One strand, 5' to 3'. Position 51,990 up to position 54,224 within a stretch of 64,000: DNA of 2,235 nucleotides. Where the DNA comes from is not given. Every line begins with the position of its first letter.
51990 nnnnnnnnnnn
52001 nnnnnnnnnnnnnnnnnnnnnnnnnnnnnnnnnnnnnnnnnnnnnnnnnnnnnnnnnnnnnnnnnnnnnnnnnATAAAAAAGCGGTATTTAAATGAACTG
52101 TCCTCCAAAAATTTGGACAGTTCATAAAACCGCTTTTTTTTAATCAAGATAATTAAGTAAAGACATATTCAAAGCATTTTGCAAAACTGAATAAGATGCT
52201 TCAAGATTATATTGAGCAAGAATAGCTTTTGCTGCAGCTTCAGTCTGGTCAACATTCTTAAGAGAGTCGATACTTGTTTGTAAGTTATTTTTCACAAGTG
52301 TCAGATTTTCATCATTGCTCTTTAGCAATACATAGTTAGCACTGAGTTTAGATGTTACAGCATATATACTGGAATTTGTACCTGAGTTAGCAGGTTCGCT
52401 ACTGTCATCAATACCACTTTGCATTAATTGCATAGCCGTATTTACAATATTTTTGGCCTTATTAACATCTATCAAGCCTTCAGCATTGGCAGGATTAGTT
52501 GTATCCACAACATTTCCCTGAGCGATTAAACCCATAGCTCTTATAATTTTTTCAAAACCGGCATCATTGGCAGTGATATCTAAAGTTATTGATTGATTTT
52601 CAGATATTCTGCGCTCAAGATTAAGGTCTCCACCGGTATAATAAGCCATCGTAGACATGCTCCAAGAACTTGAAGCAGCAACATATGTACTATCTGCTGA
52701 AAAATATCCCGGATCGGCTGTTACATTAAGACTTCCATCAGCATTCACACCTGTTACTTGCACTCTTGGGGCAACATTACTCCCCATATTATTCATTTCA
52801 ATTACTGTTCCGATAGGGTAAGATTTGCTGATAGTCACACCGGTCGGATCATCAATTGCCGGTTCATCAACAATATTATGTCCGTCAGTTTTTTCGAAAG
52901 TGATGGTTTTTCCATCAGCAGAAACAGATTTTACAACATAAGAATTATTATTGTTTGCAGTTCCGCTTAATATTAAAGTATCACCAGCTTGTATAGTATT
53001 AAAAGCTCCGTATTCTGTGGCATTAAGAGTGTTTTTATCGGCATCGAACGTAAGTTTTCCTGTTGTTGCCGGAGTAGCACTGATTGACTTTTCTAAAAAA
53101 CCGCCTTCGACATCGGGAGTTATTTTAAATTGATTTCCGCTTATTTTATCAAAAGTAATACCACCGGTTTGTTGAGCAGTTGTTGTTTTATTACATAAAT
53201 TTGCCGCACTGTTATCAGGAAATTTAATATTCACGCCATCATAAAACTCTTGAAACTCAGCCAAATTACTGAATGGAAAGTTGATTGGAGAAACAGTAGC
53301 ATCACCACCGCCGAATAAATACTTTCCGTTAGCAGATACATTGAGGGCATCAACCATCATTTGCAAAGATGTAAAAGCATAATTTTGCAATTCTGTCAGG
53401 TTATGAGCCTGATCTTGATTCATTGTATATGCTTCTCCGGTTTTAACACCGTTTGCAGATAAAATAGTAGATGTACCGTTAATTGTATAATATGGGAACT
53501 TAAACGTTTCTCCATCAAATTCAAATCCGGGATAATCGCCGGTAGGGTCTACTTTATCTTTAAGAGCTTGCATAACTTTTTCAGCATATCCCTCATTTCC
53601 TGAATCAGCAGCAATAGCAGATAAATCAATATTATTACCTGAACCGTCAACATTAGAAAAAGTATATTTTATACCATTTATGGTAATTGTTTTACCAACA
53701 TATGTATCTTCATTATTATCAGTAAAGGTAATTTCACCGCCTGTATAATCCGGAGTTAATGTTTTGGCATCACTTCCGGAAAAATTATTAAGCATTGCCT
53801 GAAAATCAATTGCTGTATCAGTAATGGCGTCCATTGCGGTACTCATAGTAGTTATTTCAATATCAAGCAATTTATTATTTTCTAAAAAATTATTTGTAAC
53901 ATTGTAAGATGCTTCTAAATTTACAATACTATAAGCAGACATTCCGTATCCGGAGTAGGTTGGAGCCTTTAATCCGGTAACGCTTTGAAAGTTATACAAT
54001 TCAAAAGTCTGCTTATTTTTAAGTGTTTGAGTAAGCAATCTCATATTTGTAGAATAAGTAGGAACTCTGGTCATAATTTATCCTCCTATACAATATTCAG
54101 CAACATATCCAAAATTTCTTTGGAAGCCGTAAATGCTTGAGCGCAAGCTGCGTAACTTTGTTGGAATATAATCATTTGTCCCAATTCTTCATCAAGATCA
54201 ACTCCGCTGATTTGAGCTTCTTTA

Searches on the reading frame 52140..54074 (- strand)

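Call 22: search_protein_families(library=ncbifam, proteins=[window:52140-54074:-], max_evalue=0.00001)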
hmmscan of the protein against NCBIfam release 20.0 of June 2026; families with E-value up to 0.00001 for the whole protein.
window:52140-54074:- (644 aa): 2 families
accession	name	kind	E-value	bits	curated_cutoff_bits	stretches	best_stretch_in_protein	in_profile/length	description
NF006489.0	PRK08913.1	equivalog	2e-36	126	217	2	225-643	106-302/303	flagellin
NF004669.0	PRK06008.1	equivalog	1.6e-16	60.6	230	2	211-267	92-148/348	flagellar hook-associated family protein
